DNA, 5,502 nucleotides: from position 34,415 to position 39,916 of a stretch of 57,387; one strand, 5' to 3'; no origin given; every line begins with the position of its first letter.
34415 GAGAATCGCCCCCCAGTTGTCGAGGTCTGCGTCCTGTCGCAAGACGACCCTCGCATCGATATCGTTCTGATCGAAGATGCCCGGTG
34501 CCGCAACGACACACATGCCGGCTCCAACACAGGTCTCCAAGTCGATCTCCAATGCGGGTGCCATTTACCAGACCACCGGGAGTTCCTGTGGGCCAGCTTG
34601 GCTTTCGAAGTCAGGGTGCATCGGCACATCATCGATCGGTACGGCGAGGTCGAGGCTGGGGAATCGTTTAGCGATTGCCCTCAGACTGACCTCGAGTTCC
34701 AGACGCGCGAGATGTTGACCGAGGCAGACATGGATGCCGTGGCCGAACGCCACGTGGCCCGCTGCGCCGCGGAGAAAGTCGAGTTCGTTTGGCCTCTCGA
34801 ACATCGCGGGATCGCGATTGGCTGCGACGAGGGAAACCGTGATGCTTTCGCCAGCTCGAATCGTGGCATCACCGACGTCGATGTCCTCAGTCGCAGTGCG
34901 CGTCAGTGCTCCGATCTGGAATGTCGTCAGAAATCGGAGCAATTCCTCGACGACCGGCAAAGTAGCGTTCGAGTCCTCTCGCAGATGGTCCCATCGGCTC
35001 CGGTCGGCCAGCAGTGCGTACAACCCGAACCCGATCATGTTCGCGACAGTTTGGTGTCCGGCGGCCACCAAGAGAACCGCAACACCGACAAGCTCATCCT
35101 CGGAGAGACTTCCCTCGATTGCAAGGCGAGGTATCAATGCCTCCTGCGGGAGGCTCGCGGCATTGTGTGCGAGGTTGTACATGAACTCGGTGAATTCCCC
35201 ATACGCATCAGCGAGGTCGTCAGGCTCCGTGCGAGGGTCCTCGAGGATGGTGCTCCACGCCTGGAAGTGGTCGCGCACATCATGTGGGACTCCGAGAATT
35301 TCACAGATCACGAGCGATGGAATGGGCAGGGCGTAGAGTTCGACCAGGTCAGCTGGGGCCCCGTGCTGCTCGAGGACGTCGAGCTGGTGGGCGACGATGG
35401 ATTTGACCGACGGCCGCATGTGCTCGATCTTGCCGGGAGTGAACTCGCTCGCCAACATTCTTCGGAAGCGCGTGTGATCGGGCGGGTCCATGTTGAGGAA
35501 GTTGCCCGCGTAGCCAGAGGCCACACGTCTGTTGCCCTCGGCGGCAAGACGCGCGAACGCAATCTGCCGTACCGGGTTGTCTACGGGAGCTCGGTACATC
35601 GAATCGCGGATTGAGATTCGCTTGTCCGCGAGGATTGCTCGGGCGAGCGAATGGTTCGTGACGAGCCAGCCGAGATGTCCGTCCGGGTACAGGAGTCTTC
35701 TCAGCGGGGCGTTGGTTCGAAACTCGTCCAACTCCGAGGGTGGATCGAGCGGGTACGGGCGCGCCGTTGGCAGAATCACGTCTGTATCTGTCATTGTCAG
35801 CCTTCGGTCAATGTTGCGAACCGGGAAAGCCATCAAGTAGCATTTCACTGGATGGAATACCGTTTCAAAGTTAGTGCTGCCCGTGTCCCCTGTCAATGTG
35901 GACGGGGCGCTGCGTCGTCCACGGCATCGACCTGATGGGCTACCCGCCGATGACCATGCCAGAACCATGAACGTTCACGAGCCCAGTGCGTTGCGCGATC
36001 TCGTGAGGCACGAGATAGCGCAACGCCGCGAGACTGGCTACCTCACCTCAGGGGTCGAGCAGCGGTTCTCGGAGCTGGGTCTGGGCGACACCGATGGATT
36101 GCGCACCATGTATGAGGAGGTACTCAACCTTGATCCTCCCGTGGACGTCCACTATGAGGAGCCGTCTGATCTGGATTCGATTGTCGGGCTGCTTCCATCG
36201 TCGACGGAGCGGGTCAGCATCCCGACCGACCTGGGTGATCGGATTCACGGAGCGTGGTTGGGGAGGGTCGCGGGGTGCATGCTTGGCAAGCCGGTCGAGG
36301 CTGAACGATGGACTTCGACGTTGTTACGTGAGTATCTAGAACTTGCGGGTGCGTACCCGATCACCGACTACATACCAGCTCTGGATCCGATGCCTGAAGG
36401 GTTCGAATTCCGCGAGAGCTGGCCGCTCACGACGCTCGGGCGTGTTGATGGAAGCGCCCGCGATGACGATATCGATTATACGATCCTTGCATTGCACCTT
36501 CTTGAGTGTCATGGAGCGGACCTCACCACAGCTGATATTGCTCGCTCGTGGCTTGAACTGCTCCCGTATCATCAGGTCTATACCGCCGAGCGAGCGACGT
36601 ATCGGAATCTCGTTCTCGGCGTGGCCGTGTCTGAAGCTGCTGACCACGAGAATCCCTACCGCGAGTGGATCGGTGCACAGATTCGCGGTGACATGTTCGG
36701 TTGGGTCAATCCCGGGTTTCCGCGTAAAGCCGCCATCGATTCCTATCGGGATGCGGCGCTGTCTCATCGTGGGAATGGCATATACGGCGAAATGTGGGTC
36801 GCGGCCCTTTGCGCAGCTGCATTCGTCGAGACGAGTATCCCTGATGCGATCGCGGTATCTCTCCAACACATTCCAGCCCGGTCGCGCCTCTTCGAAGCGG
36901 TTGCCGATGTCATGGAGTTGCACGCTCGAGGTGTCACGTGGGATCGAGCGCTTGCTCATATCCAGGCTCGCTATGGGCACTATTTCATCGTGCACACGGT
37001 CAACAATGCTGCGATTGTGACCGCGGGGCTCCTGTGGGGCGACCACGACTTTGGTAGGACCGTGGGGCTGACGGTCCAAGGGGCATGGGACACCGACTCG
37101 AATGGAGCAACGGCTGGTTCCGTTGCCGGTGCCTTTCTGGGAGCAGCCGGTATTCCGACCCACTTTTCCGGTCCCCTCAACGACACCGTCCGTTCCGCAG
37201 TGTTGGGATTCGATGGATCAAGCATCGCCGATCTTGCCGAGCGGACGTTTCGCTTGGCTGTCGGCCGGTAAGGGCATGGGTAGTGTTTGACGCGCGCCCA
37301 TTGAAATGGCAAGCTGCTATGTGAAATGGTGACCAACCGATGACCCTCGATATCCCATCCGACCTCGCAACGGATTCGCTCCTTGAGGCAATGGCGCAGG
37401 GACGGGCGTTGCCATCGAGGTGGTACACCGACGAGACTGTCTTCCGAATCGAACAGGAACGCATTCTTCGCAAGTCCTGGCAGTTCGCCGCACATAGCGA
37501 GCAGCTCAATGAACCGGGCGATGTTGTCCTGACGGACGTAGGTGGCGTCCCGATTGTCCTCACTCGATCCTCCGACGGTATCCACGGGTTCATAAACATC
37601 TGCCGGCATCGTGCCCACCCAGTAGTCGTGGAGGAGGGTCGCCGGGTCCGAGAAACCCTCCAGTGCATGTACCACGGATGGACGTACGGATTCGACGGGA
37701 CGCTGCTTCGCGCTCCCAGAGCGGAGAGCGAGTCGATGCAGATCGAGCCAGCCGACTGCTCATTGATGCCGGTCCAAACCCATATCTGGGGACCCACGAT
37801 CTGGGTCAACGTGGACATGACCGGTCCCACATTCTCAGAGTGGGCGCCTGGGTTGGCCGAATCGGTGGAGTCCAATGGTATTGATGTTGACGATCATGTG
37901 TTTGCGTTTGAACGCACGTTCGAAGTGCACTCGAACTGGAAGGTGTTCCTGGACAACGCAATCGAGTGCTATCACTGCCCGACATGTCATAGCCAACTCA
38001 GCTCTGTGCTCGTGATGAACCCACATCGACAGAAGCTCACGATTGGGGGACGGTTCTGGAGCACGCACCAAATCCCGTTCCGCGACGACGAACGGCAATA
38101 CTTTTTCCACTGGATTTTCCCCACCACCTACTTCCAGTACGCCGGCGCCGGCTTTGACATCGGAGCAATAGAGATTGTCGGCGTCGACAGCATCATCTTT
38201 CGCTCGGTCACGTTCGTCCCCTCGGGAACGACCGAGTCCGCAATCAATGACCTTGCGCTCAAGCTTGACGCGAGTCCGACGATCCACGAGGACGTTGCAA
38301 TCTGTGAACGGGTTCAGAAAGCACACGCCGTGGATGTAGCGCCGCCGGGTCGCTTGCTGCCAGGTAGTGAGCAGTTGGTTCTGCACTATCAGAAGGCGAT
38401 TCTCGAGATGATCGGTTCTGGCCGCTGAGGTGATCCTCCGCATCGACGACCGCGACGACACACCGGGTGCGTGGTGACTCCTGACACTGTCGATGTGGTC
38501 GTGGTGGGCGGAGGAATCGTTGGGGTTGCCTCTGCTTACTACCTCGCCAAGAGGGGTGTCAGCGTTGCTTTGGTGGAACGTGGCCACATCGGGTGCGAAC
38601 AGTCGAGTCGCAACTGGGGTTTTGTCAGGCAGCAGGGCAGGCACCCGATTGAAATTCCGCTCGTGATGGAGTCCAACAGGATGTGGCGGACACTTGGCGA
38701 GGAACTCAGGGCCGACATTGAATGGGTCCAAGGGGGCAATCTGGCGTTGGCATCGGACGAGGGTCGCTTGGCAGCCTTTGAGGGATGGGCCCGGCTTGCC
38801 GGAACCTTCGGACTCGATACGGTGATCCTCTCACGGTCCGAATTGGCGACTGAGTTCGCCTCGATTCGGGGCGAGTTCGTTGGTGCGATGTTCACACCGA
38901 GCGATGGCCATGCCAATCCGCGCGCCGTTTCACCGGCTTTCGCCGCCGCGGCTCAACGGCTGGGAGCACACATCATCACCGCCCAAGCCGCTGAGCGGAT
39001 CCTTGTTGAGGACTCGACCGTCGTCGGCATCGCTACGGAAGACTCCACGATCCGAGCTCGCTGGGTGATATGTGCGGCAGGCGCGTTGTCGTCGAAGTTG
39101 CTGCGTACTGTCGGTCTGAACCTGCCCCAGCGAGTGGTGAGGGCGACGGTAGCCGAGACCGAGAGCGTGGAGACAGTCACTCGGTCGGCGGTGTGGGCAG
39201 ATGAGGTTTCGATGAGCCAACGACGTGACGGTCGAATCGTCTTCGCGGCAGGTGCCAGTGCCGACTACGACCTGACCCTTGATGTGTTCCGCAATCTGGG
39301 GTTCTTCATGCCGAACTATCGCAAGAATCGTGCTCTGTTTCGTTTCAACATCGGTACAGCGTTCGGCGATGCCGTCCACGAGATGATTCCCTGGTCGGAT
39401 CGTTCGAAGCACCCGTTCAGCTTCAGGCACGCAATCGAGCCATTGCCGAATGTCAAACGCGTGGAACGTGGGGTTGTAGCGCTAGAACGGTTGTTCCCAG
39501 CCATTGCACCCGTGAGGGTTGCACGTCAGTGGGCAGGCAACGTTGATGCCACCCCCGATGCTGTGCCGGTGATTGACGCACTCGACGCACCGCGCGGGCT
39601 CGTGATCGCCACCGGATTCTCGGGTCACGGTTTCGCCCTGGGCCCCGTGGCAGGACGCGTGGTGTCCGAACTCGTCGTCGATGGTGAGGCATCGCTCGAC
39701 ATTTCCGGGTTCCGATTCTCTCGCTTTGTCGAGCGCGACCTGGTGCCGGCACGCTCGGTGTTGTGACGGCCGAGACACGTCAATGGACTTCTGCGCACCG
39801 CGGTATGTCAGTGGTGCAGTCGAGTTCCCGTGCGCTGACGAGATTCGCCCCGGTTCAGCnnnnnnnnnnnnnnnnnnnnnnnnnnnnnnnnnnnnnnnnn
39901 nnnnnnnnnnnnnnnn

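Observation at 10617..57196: ~47-kb IclR-headed cytoplasmic glycan catabolism island combining 4 unknown paralogs, 3 GH172, 3 enolase-superfamily dehydratases and an Opp-type importer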

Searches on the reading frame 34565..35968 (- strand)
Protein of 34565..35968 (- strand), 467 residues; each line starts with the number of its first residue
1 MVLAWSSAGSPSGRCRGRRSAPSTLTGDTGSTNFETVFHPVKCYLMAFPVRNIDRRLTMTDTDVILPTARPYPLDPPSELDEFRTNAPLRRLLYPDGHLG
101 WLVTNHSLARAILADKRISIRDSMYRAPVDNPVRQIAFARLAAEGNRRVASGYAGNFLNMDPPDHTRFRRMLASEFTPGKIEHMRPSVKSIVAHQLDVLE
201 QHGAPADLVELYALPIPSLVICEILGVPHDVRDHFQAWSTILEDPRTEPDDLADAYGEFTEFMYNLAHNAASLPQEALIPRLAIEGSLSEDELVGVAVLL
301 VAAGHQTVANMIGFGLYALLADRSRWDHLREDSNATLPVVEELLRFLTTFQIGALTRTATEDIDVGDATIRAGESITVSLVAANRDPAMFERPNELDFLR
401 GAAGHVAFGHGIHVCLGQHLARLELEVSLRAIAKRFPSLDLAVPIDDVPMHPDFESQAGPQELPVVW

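Call 5: search_protein_families(library=pfam, proteins=[window:34565-35968:-])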
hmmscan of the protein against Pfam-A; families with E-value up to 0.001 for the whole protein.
window:34565-35968:- (467 aa): 1 family
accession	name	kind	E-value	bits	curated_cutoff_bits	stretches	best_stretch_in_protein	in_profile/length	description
PF00067.27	p450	-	4.4e-23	82.2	22.8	1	286-436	256-432/462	Cytochrome P450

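Call 24: search_protein_families(library=ncbifam, proteins=[window:34565-35968:-], max_evalue=0.00001)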
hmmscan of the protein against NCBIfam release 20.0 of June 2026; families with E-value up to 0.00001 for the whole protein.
window:34565-35968:- (467 aa): 7 families
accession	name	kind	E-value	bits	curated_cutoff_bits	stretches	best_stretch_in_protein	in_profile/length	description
NF045816.1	PentlenlactSyn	equivalog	2.2e-51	174.8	700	1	79-465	18-394/396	pentalenolactone synthase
NF041177.1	Cyp119_Thmprot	equivalog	2.1e-42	145.2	680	1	157-440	68-344/368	cytochrome P450 Cyp119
TIGR04515.1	P450_rel_GT_act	subfamily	1.1e-36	127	343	1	101-441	54-364/386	P450-derived glycosyltransferase activator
NF041802.1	P450_SolI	exception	9.9e-31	106.6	850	1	156-440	108-399/424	solanimycin biosynthesis cytochrome P450 SolI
TIGR04458.1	CYP450_TxtE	equivalog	4.9e-25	88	500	1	158-442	85-381/403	4-nitrotryptophan synthase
TIGR04538.1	P450_cycloAA_1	subfamily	1.8e-23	83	500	1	160-440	72-370/395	cytochrome P450, cyclodipeptide synthase-associated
NF050147.1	aminopyruv_ApyO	equivalog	5.3e-11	41.8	525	1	280-436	215-393/444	RiPP biosynthesis cytochrome P450 ApyO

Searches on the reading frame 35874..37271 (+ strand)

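Call 5: search_protein_families(library=pfam, proteins=[window:35874-37271:+])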
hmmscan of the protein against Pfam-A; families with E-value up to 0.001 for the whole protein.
window:35874-37271:+ (465 aa): 1 family
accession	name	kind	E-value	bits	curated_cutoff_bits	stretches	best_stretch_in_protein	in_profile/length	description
PF03747.19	ADP_ribosyl_GH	-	3.5e-41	142.2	26.2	1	126-430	1-287/287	ADP-ribosylglycohydrolase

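Call 23: search_protein_families(library=ncbifam, proteins=[window:35874-37271:+], max_evalue=0.00001)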
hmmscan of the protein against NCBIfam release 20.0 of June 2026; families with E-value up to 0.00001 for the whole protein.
window:35874-37271:+ (465 aa): 0 families

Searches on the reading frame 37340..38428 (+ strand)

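Call 5: search_protein_families(library=pfam, proteins=[window:37340-38428:+])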
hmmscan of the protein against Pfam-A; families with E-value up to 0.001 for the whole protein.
window:37340-38428:+ (362 aa): 2 families
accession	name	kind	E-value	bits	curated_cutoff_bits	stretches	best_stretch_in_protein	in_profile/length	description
PF00848.25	Ring_hydroxyl_A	-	2.9e-18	67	24.9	1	192-359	10-207/208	Ring hydroxylating alpha subunit (catalytic domain)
PF00355.32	Rieske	-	4e-15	55.9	20.3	1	46-129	1-82/88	Rieske [2Fe-2S] domain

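Call 23: search_protein_families(library=ncbifam, proteins=[window:37340-38428:+], max_evalue=0.00001)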
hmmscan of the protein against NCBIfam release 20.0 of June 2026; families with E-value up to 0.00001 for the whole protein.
window:37340-38428:+ (362 aa): 5 families
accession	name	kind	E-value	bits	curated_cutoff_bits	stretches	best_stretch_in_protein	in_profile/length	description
NF058607.1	GlBtMonoOxGbcA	equivalog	1.9e-36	125.4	670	1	11-224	20-229/420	glycine betaine monooxygenase oxygenase subunit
NF042946.1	3PPDioc_HcaE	equivalog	3.6e-24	85.6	830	1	19-229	12-226/450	3-phenylpropionate/cinnamic acid dioxygenase subunit alpha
NF041684.1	ant_diox_AndAc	equivalog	2.1e-20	72.7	750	1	19-217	18-222/418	anthranilate 1,2-dioxygenase large subunit AndAc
TIGR03229.1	benzo_1_2_benA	equivalog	1.8e-17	63.4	780.95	1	28-125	20-117/433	benzoate 1,2-dioxygenase large subunit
TIGR03228.1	anthran_1_2_A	equivalog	5.9e-17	61.5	671.9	1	29-232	21-225/438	anthranilate 1,2-dioxygenase large subunit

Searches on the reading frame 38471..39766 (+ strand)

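Call 6: search_protein_families(library=pfam, proteins=[window:38471-39766:+])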
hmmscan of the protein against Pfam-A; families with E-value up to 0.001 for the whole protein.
window:38471-39766:+ (431 aa): 12 families
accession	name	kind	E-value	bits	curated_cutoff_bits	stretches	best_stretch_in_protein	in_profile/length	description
PF01266.30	DAO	-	1.2e-67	229.4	27.9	1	8-401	1-353/353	FAD dependent oxidoreductase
PF00890.30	FAD_binding_2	-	6.4e-07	29.3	20.4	1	8-39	1-32/414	FAD binding domain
PF13450.12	NAD_binding_8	-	8.7e-07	29.6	21.9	1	11-41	1-32/68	NAD(P)-binding Rossmann-like domain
PF01494.25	FAD_binding_3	-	4.9e-06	26.4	22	1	7-37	2-32/349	FAD binding domain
PF01946.23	Thi4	-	6.9e-06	25.9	26.2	1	7-37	18-49/235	Thi4 family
PF01134.28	GIDA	-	1.1e-05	25.1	22.1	1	8-36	1-29/391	Glucose inhibited division protein A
PF07992.20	Pyr_redox_2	-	2.4e-05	24.4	26.1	1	8-39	144-175/291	Pyridine nucleotide-disulphide oxidoreductase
PF00070.33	Pyr_redox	-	4e-05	24.5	22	1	9-38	2-31/82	Pyridine nucleotide-disulphide oxidoreductase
PF12831.13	FAD_oxidored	-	9.6e-05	22.3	27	1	8-47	1-41/416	FAD dependent oxidoreductase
PF05834.18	Lycopene_cycl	-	0.0002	21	23.4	0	8-51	1-46/380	Lycopene cyclase protein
PF13738.12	Pyr_redox_3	-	0.00025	20.8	30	0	10-49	1-39/305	Pyridine nucleotide-disulphide oxidoreductase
PF03486.20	HI0933_like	-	0.00055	19.9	50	0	8-38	2-32/244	HI0933-like protein Rossmann domain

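Call 24: search_protein_families(library=ncbifam, proteins=[window:38471-39766:+], max_evalue=0.00001)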
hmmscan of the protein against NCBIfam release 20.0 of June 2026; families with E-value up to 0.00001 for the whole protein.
window:38471-39766:+ (431 aa): 32 families (the best 25 are shown)
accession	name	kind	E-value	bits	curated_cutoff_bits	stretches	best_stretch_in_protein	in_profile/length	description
TIGR01373.1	soxB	subfamily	3.6e-40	138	529.45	2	6-262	30-297/407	sarcosine oxidase subunit beta family protein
TIGR02352.1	thiamin_ThiO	equivalog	5.6e-40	137.5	250.8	2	9-261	1-261/351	glycine oxidase ThiO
NF008425.0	PRK11259.1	equivalog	6.3e-38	130.7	257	2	6-232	4-228/377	N-methyl-L-tryptophan oxidase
TIGR01377.1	soxA_mon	subfamily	4.1e-35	121.3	479.65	2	8-228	2-221/381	amino oxidase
NF001933.0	PRK00711.1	subfamily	2.2e-29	102.7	383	3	71-219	118-269/429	D-amino acid dehydrogenase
TIGR03364.1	HpnW_proposed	hypoth_equivalog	1.6e-24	86.7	285.1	1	8-219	2-209/365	TIGR03364 family FAD-dependent oxidoreductase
NF050086.1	pipecolate_AmaA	exception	8.6e-20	70.8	600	2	5-208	24-238/425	L-pipecolate oxidase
NF009074.0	PRK12409.1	equivalog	3e-15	56.3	494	0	74-215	120-266/410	D-amino acid dehydrogenase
NF008726.1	PRK11728.1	equivalog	1.2e-13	50.7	299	1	8-223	2-218/389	L-2-hydroxyglutarate oxidase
TIGR03377.1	glycerol3P_GlpA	equivalog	2.7e-13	49.3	552.8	1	8-218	1-215/530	anaerobic glycerol-3-phosphate dehydrogenase subunit GlpA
NF040813.1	pro_dh_Thprot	equivalog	4.6e-13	49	600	1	9-42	2-35/362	D-proline dehydrogenase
NF002480.1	PRK01747.1-1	equivalog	7.7e-13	47.7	540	1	7-266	249-508/645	bifunctional tRNA (5-methylaminomethyl-2-thiouridine)(34)-methyltransferase MnmC2/FAD-dependent 5-carboxymethylaminomethyl-2-thiouridine(34)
TIGR02032.1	GG-red-SF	subfamily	7e-12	45.6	158.8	1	8-39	2-33/297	geranylgeranyl reductase family protein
NF009906.0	PRK13369.1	equivalog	1.5e-11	43.6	352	0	4-48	4-48/502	glycerol-3-phosphate dehydrogenase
NF008313.0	PRK11101.1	equivalog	2.7e-11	42.8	425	1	6-209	8-215/548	anaerobic glycerol-3-phosphate dehydrogenase subunit A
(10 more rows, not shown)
